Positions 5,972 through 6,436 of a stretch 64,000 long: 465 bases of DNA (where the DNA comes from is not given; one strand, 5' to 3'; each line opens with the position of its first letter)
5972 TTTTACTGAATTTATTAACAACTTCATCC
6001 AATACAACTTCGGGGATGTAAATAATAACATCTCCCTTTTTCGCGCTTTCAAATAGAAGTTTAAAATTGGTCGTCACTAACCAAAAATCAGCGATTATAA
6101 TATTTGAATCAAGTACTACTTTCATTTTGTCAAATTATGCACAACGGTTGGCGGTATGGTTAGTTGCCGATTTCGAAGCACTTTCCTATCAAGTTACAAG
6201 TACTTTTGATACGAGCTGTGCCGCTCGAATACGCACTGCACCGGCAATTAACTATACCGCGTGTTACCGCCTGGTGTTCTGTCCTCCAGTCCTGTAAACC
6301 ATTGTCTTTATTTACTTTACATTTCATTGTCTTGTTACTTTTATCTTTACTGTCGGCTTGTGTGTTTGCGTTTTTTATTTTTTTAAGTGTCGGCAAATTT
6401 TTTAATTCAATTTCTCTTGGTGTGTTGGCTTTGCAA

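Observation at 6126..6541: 415-nt relatively GC-rich non-coding spacer inside the cluster, with hairpins and five same-strand GCCRAC motifs: candidate embedded ncRNA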

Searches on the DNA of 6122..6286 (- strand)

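Call 24: build_rna_model(alignment_id=A3)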
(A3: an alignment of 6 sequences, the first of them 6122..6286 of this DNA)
Model R1 built from alignment A3 (6 sequences, 169 columns); structure: RNAalifold consensus.
model positions 163; base pairs 30; branch points 0; effective number of sequences 2.6; information 0.59 bits per position. Calibrated on 0.2 Mb of random sequence (short: E-values are rough).
structure used (alignment columns):
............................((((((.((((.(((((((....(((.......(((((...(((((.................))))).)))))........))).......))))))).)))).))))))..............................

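Call 25: search_with_rna_model(model_id=R1, sources=[window, L001, L002, L003, L004, L005, L006, L007, L008, L009, L010, L011, L012, L013, L014, L015, L016, L017, L018, L019, L020, L021, L022, L023, L024, L025, L026, L027, L028], max_evalue=10, filters=default)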
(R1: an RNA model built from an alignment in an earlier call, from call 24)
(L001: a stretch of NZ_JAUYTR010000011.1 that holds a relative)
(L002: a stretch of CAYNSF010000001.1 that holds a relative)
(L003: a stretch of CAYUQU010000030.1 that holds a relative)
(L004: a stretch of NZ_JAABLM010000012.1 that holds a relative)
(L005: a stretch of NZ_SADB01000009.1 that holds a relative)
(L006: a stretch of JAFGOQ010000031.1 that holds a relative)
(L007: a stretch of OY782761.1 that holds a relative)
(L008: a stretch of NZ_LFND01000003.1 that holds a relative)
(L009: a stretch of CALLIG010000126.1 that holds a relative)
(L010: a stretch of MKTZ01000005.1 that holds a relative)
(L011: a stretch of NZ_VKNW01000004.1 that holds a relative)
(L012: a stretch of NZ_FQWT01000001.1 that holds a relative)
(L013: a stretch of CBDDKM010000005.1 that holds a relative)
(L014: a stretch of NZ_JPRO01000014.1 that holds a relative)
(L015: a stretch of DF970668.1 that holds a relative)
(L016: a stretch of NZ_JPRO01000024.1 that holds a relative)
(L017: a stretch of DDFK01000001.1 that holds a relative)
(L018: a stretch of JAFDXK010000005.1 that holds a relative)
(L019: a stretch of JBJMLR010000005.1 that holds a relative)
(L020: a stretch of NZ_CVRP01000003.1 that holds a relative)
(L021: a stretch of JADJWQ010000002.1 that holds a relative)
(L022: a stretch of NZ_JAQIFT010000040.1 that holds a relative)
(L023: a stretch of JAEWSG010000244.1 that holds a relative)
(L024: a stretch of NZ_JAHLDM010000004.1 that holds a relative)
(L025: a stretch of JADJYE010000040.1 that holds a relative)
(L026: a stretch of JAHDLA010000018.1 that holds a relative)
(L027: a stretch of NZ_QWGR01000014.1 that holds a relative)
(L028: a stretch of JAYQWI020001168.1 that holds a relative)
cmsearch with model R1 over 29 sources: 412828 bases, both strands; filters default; matches with E-value up to 10: 11.
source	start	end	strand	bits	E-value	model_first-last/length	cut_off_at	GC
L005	5846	6008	+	168.8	5.8e-31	1-163/163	no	0.37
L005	3282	3446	+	156.9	1.5e-28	1-163/163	no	0.42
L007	8354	8515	+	156.6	1.7e-28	1-163/163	no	0.42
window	4886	5050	-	152.1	1.4e-27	1-163/163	no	0.39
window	6123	6286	-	142.1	1.4e-25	1-163/163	no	0.47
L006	8366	8528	+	127.9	1e-22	1-163/163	no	0.4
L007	5798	5963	+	26.3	0.032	1-163/163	no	0.5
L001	8642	8805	+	26.3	0.033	1-163/163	no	0.45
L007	9106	9271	+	25.8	0.041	1-163/163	no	0.48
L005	7884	8049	+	23.6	0.11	1-163/163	no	0.39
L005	1074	1130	+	16.4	3.3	51-112/163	no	0.37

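Call 28: search_with_rna_model(model_id=R1, sources=[window, L005, L007], max_evalue=10, filters=off)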
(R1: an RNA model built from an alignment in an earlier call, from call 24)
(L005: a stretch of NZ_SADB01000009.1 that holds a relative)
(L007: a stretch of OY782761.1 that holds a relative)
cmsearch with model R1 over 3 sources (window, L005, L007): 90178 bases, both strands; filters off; matches with E-value up to 10: 32.
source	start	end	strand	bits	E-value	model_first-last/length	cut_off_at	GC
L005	5846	6008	+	168.8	1.3e-31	1-163/163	no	0.37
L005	3282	3446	+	156.9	3.2e-29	1-163/163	no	0.42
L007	8354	8515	+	156.6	3.8e-29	1-163/163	no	0.42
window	4886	5050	-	152.1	3.1e-28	1-163/163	no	0.39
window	6123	6286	-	142.1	3.2e-26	1-163/163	no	0.47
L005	7247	7358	+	36.4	6.5e-05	1-163/163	no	0.38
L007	5798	5963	+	26.3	0.007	1-163/163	no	0.5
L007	9106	9271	+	25.8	0.009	1-163/163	no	0.48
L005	7884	8049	+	23.6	0.025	1-163/163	no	0.39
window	4893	5049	+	17.4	0.44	1-163/163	no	0.39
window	24231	24315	-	17.2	0.48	1-163/163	no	0.28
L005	1074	1130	+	16.4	0.7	51-112/163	no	0.37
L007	4986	5151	+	16.3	0.73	1-163/163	no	0.51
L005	1624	1677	+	14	2.1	1-163/163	no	0.22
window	58440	58497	+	13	3.4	1-163/163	no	0.21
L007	10312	10367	+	12.6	4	1-163/163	no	0.27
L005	11606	11669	-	11.3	7.5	1-163/163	no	0.27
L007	4387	4459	+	10.8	9.4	1-163/163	no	0.4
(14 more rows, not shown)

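Call 40: search_with_rna_model(model_id=R1, sources=[L029, L030, L031], max_evalue=1, filters=off)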
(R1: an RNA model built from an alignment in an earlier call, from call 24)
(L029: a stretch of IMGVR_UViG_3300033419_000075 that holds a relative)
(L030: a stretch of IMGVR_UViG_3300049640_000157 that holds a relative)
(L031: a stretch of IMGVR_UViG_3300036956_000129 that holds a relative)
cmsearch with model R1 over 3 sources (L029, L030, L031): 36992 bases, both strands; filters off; matches with E-value up to 1: 7.
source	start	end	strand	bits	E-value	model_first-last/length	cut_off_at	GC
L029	10564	10727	+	135.5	2.7e-25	1-163/163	no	0.4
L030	1671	1838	-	51.1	2.9e-08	1-163/163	no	0.36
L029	6309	6474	+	35.8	3.5e-05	1-163/163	no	0.51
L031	1344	1457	+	32.1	0.0002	1-163/163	no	0.34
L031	359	519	+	32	0.0002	1-163/163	no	0.36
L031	8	92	+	15.3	0.48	23-163/163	no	0.4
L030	2953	3008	+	14.7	0.62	1-163/163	no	0.23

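Call 42: search_with_rna_model(model_id=R1, sources=[window, L001, L005, L006, L007, L029, L030, L031], max_evalue=0.1, filters=default, make_alignment=true)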
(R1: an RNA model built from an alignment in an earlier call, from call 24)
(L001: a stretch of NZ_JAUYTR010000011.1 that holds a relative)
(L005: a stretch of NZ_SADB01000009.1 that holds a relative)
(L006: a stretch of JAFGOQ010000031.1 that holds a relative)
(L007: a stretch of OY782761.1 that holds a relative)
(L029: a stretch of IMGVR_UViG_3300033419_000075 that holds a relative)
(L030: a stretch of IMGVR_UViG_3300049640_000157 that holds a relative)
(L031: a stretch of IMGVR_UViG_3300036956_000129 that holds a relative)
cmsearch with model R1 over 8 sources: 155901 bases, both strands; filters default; matches with E-value up to 0.1: 16.
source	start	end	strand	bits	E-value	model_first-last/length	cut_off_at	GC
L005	5846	6008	+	168.8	2.2e-31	1-163/163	no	0.37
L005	3282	3446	+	156.9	5.5e-29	1-163/163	no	0.42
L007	8354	8515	+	156.6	6.5e-29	1-163/163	no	0.42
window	4886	5050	-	152.1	5.3e-28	1-163/163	no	0.39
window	6123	6286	-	142.1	5.5e-26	1-163/163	no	0.47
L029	10564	10727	+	135.6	1.1e-24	1-163/163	no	0.4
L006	8366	8528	+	127.9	3.9e-23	1-163/163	no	0.4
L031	1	92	+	66.3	1.1e-10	73-163/163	5'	0.43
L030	1671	1838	-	51.1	1.2e-07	1-163/163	no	0.36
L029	6309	6474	+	35.9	0.00014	1-163/163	no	0.51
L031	1344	1457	+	32.1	0.00082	1-163/163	no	0.34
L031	359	519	+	32.1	0.00085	1-163/163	no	0.36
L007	5798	5963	+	26.3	0.012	1-163/163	no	0.5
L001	8642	8805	+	26.3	0.012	1-163/163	no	0.45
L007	9106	9271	+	25.8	0.015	1-163/163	no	0.48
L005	7884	8049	+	23.6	0.043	1-163/163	no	0.39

Alignment A4: 16 matches aligned to the model, 250 columns, each read 5' to 3' on its own strand. Consensus structure (alignment columns), stored with it:
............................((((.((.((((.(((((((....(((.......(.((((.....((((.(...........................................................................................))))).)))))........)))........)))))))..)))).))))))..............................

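Call 47: search_with_rna_model(model_id=R1, sources=[L032, L033, L034, L035, L036, L037, L038, L039, L040, L041, L042, L043, L044, L045, L046, L047, L048, L049, L050, L051, L052, L053, L054, L055, L056, L057, L058, L059, L060, L061, L062, L063, L064, L065, L066, L067, L068, L069, L070, L071, L072, L073, L074, L075, L076, L077, L078, L079, L080, L081, L082, L083, L084, L085, L086, L087, L088, L089, L090, L091, L092, L093, L094, L095, L096, L097, L098, L099, L100, L101, L102, L103, L104, L105, L106, L107, L108, L109, L110, L111, L112, L113, L114, L115, L116, L117, L118, L119, L120, L121, L122, L123, L124, L125, L126, L127, L128, L129, L130, L131], max_evalue=0.01, filters=default)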
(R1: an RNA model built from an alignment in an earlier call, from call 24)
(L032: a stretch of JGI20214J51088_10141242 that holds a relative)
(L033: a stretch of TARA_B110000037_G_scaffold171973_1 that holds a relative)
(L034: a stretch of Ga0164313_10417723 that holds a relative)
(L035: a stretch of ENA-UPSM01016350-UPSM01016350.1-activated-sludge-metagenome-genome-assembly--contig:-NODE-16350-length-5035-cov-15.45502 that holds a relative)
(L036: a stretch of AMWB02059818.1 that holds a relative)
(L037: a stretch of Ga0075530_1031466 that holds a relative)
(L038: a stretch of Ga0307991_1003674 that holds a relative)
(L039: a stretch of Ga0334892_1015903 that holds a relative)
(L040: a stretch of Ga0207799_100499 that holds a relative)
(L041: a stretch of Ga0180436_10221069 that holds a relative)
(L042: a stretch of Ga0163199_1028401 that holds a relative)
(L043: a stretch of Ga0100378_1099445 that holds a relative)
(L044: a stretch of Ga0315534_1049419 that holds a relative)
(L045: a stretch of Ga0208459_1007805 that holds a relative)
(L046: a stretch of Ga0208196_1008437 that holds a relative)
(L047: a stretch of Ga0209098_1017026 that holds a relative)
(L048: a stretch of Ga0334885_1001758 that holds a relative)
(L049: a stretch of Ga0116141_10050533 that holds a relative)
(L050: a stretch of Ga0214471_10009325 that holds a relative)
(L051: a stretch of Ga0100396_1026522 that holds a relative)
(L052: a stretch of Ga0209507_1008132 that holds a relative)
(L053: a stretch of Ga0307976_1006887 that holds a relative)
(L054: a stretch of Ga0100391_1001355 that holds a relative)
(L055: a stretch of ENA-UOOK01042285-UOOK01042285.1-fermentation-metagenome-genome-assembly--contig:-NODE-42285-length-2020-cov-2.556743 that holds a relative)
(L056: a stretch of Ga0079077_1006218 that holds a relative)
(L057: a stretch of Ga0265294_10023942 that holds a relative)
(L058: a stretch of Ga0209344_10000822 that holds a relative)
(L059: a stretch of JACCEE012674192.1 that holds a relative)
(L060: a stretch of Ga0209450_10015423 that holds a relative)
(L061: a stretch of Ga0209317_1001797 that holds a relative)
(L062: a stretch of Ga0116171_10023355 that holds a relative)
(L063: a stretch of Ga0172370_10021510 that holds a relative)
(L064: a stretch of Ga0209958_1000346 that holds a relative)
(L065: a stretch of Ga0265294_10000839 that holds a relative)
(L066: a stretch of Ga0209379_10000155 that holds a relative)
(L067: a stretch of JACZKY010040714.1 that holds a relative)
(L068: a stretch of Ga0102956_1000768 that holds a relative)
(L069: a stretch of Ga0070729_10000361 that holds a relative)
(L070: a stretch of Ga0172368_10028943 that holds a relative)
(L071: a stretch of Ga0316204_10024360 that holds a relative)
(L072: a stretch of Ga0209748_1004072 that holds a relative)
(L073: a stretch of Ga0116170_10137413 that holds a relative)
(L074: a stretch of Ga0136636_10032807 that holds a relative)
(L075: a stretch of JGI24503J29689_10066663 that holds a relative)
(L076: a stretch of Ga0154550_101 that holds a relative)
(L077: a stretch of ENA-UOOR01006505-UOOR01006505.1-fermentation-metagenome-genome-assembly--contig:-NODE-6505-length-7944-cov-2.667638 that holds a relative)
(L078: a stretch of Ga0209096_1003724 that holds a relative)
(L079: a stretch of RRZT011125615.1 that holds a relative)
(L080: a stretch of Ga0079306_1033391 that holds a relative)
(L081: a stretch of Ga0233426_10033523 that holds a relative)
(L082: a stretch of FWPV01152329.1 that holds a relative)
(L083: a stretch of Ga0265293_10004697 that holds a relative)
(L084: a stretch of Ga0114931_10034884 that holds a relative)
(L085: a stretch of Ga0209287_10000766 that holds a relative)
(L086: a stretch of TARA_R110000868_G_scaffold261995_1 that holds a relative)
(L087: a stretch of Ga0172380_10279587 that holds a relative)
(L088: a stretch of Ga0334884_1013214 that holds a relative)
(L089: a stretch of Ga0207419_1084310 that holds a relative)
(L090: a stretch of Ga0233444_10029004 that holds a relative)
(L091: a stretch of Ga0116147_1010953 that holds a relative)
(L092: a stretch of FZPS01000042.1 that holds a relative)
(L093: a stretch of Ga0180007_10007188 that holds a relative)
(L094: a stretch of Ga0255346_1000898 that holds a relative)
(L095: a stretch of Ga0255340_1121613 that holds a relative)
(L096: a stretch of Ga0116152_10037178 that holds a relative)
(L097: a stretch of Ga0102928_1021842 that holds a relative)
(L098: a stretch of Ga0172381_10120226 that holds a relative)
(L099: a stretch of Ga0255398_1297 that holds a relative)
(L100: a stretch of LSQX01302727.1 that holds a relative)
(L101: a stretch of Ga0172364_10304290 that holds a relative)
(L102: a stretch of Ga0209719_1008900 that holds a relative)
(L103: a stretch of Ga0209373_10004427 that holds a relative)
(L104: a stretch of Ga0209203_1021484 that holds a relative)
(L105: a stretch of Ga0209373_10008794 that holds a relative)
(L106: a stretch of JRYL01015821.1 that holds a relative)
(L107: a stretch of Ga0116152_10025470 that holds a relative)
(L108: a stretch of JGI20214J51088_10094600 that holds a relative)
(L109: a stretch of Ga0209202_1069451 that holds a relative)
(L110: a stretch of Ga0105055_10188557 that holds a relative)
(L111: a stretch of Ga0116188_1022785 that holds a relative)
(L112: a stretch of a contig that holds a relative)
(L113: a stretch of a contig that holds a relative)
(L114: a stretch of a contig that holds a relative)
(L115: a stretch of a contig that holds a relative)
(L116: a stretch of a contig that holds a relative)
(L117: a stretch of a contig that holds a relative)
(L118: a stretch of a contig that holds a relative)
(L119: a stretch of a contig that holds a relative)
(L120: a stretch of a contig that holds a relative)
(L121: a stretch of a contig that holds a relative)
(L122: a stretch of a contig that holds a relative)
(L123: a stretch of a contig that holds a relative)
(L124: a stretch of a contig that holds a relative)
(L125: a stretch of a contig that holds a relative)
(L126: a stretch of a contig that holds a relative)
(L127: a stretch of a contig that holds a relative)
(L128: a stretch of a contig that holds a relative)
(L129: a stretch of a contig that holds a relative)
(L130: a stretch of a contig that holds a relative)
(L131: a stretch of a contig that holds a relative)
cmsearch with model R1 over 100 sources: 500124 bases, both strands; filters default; matches with E-value up to 0.01: 184.
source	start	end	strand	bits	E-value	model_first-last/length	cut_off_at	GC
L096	2921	3085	+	152.2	1.6e-27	1-163/163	no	0.38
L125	2226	2387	+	151.7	2e-27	1-163/163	no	0.43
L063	2152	2313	+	145.3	4e-26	1-163/163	no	0.45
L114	1529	1690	+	143.7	8.4e-26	1-163/163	no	0.43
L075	3418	3581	+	141.3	2.6e-25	1-163/163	no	0.43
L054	14305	14469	-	139.8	5.1e-25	1-163/163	no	0.43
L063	3616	3778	+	139.6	5.6e-25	1-163/163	no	0.44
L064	2886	3049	-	138.2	1.1e-24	1-163/163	no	0.4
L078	1802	1964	-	137.6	1.4e-24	1-163/163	no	0.42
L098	101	265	-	137.4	1.5e-24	1-163/163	no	0.39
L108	997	1158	-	136.9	2e-24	1-163/163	no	0.43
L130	93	256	-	136.9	2e-24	1-163/163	no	0.39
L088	4765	4928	+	136.6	2.3e-24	1-163/163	no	0.43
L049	1211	1373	-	136.5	2.4e-24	1-163/163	no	0.43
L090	3013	3177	-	136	3e-24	1-163/163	no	0.45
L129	2914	3075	+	135.1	4.6e-24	1-163/163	no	0.41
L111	1657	1820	-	134.7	5.5e-24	1-163/163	no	0.43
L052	4027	4188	-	133.7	8.5e-24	1-163/163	no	0.42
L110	1783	1947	+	133.7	8.5e-24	1-163/163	no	0.35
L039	2716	2877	+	133.5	9.5e-24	1-163/163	no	0.45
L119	128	291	+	133.5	9.5e-24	1-163/163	no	0.4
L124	1889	2050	+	133.4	9.9e-24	1-163/163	no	0.45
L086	5891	6055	+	133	1.2e-23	1-163/163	no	0.35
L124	14447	14605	+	133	1.2e-23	1-163/163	no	0.42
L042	2366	2530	-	133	1.2e-23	1-163/163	no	0.39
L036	1328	1493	-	132.7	1.3e-23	1-163/163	no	0.4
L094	1250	1416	+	132.7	1.4e-23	1-163/163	no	0.41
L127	761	923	+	132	1.9e-23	1-163/163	no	0.42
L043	1211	1372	+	131.1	2.8e-23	1-163/163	no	0.46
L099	4846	5003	-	130.8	3.4e-23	1-163/163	no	0.42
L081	2459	2609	+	130.7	3.5e-23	1-149/163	3'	0.4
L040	1451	1614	-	130.5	3.9e-23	1-163/163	no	0.41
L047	2608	2771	+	130.1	4.6e-23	1-163/163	no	0.43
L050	57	221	-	130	4.8e-23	1-163/163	no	0.38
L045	1058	1219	-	130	4.8e-23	1-163/163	no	0.43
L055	1536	1695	+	130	4.9e-23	1-163/163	no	0.41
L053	2211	2373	-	129.9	4.9e-23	1-163/163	no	0.39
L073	39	203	-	129.7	5.6e-23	1-163/163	no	0.42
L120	2452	2616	+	129.4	6.5e-23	1-163/163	no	0.37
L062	2111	2275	+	128.4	1e-22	1-163/163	no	0.37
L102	3101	3264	-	128.4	1e-22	1-163/163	no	0.44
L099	6420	6583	-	128.3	1.1e-22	1-163/163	no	0.37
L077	2485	2647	+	127.6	1.5e-22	1-163/163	no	0.45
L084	100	262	-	127.3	1.7e-22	1-163/163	no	0.37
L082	212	376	+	127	1.9e-22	1-163/163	no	0.41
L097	2801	2965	-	126.1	2.9e-22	1-163/163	no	0.39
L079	4861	5025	+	125.7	3.5e-22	1-163/163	no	0.44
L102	2205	2368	-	125.7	3.5e-22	1-163/163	no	0.45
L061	10977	11138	-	125.2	4.5e-22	1-163/163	no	0.44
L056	3892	4054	+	124.7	5.7e-22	1-163/163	no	0.44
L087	1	143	+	124.4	6.5e-22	20-163/163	5'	0.41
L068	8642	8806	-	123.1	1.2e-21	1-163/163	no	0.36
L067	247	408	+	123.1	1.2e-21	1-163/163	no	0.43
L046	1014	1176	-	122.8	1.3e-21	1-163/163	no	0.46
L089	22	186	+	122.1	1.9e-21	1-163/163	no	0.37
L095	1043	1197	+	122.1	1.9e-21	1-153/163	3'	0.42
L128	2976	3137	+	121.6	2.4e-21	1-163/163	no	0.41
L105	4918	5076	-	121.1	2.9e-21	1-163/163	no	0.46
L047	1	144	+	120.6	3.8e-21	22-163/163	5'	0.43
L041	126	293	+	120.1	4.7e-21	1-163/163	no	0.38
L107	1934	2096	+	120.1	4.8e-21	1-163/163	no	0.44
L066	881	1045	+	119.6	5.9e-21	1-163/163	no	0.39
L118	88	247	+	119.6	6.1e-21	1-163/163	no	0.42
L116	9349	9514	+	119.5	6.2e-21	1-163/163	no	0.43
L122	1248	1409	-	119.2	7.1e-21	1-163/163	no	0.44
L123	15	178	+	119.2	7.3e-21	1-163/163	no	0.41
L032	1306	1468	+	118.1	1.2e-20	1-163/163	no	0.44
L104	1150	1312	+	117.9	1.3e-20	1-163/163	no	0.42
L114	2962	3123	+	117.5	1.6e-20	1-163/163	no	0.35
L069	1333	1501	-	117.4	1.7e-20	1-163/163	no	0.39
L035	3930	4091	+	117.3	1.7e-20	1-163/163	no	0.46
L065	1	144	-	116.9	2.1e-20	1-143/163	3'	0.44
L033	1306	1470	+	116.9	2.1e-20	1-163/163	no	0.44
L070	3914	4076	+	116.7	2.3e-20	1-163/163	no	0.44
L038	8966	9128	+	116.5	2.5e-20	1-163/163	no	0.33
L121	5370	5513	-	115.4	4.2e-20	20-163/163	no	0.45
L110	480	643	+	114.2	7.3e-20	1-163/163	no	0.34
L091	3568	3730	-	113.9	8.7e-20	1-163/163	no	0.46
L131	4278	4439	+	112.7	1.5e-19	1-163/163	no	0.42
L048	103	267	-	110.2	4.7e-19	1-163/163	no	0.38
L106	11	167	-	110.2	4.8e-19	1-163/163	no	0.42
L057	5442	5610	+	110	5.1e-19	1-163/163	no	0.39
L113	1884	2049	-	109.9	5.5e-19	1-163/163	no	0.42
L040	6358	6519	-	109.9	5.6e-19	1-163/163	no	0.41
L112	2102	2263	-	108.6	9.8e-19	1-163/163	no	0.39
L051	120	260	+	107.7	1.5e-18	23-163/163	no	0.46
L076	2749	2913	-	104.4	7e-18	1-163/163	no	0.37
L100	2369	2532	+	104.3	7.2e-18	1-163/163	no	0.38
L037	664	825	-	104.3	7.4e-18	1-163/163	no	0.4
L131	875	1037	+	103.9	8.6e-18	1-163/163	no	0.48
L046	2011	2174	-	103.5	1.1e-17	1-163/163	no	0.42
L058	2698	2853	-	103.2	1.2e-17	1-163/163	no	0.39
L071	4383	4547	-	103.2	1.2e-17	1-163/163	no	0.34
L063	993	1158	+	103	1.4e-17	1-163/163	no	0.44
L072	5104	5264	+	102.9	1.4e-17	1-163/163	no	0.42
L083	7425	7589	-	102.8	1.5e-17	1-163/163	no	0.41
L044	666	808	-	102.5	1.7e-17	23-163/163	no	0.4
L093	1192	1355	+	101.8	2.4e-17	1-163/163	no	0.39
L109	1071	1214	-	99.5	6.8e-17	22-163/163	no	0.43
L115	101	262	+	94.6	6.6e-16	1-163/163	no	0.38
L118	1037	1198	+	93.2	1.3e-15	1-163/163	no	0.45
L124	2696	2858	+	92.9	1.5e-15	1-163/163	no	0.42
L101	1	131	+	92.5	1.7e-15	37-163/163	5'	0.44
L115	914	1076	+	91.9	2.3e-15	1-163/163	no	0.42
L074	2387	2543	-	89.3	7.9e-15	1-163/163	no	0.44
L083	12897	13059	-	87.9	1.5e-14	1-163/163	no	0.42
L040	5464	5627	-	87.9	1.5e-14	1-163/163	no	0.46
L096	1774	1938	+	87.9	1.5e-14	1-163/163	no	0.41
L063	1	142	+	84.5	7.2e-14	22-163/163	5'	0.44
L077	7765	7928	+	83.4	1.2e-13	1-163/163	no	0.34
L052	2066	2228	-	82.2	2.1e-13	1-163/163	no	0.46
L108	1866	2005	-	82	2.3e-13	23-163/163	no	0.41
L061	6139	6300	-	80.1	5.6e-13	1-163/163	no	0.49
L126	3123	3286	-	79.5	7.2e-13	1-163/163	no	0.35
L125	1208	1372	+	79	9.2e-13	1-163/163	no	0.47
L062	13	178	+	78.1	1.4e-12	1-163/163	no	0.44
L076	3721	3882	-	77.9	1.6e-12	1-163/163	no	0.41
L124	4636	4798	+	76.5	3e-12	1-163/163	no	0.36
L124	6279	6442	+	74.9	6.3e-12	1-163/163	no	0.42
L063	6068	6234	+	74.8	6.5e-12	1-163/163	no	0.43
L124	8966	9127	+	74.5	7.3e-12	1-163/163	no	0.46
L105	1366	1528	-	74.3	8e-12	1-163/163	no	0.41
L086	3302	3464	+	74.1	9.1e-12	1-163/163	no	0.36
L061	4361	4523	-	73.2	1.4e-11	1-163/163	no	0.43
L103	3742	3904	-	71.1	3.7e-11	1-163/163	no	0.42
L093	2457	2629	+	69.3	8.3e-11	1-163/163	no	0.42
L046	5521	5685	-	68.8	1e-10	1-163/163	no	0.48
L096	232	395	+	68.7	1.1e-10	1-163/163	no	0.43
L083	10018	10182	-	66.5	3e-10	1-163/163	no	0.43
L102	3997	4161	-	65.9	4.1e-10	1-163/163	no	0.44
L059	6337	6497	+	65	6.3e-10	1-163/163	no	0.48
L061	2123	2287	-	60.4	5.3e-09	1-163/163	no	0.5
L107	907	1072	+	59.8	6.8e-09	1-163/163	no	0.48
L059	1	94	+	59.8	7e-09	71-163/163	5'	0.5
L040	103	267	-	59.6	7.7e-09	1-163/163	no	0.48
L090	95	254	-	59.4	8.5e-09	1-163/163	no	0.37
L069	7120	7286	-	58.7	1.1e-08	1-163/163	no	0.4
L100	1368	1530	+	57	2.5e-08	1-163/163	no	0.36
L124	9799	9961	+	55.9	4.2e-08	1-163/163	no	0.45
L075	1397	1565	+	55.7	4.5e-08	1-163/163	no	0.43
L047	4123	4279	+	54.9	6.6e-08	1-163/163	no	0.4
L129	1189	1353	+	52.9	1.7e-07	1-163/163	no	0.36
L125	3500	3664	+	52.3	2.2e-07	1-163/163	no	0.53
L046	341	501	-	52.1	2.4e-07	1-163/163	no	0.44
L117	1558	1724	+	50.9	4.3e-07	1-163/163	no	0.42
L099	2614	2773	-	50.4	5.5e-07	1-163/163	no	0.47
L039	1598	1762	+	49.9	7e-07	1-163/163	no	0.55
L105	3551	3714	-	49.7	7.5e-07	1-163/163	no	0.45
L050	3501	3665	-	49.2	9.6e-07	1-163/163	no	0.38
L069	6135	6298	-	48.8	1.1e-06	1-163/163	no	0.4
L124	289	451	+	48.5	1.3e-06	1-163/163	no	0.45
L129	2106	2269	+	47.2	2.4e-06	1-163/163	no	0.36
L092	1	94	+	46.6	3.1e-06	66-163/163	5'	0.4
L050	1494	1655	-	45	6.6e-06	1-163/163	no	0.4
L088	915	1084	+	44.9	7e-06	1-163/163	no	0.61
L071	1471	1632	-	44.2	9.9e-06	1-163/163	no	0.32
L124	5219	5383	+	43.6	1.3e-05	1-163/163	no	0.39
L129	4066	4231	+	42.7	1.9e-05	1-163/163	no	0.34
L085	12696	12774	-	42.4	2.2e-05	43-120/163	no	0.52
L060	229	387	-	42.4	2.3e-05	1-163/163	no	0.37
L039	654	822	+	41.9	2.8e-05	1-163/163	no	0.61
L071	2582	2744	-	41.1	4.2e-05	1-163/163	no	0.37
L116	12998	13160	+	40.9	4.4e-05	1-163/163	no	0.44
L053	2919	3019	-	40.4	5.6e-05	1-163/163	no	0.45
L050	5171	5335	-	39.8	7.5e-05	1-163/163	no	0.34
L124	13030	13188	+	39.6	8.2e-05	1-163/163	no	0.36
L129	5346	5512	+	39.3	9.4e-05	1-163/163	no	0.37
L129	20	184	+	39.3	9.5e-05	1-163/163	no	0.34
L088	68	236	+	39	0.00011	1-163/163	no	0.63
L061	12042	12207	-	37.7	0.0002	1-163/163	no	0.37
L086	6507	6671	+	37.6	0.0002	1-163/163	no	0.41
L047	3324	3481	+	37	0.00027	1-163/163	no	0.37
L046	6357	6503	-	35.9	0.00045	18-163/163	5'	0.47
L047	919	1076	+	35.7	0.0005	1-163/163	no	0.36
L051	2951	3051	+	35.6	0.00051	1-163/163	no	0.39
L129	4720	4885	+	34.6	0.00083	1-163/163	no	0.36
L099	3364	3525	-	33.8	0.0012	1-163/163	no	0.33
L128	1864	2029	+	33.4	0.0015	1-163/163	no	0.48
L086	7080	7245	+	32.5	0.0022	1-163/163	no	0.42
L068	1092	1256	-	32.3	0.0024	1-163/163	no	0.35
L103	4364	4527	-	30.9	0.0046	1-163/163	no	0.45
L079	12256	12420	+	30.9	0.0046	1-163/163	no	0.47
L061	3864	4023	-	30.5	0.0055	1-163/163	no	0.43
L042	1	92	-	29.5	0.0088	1-91/163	3'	0.4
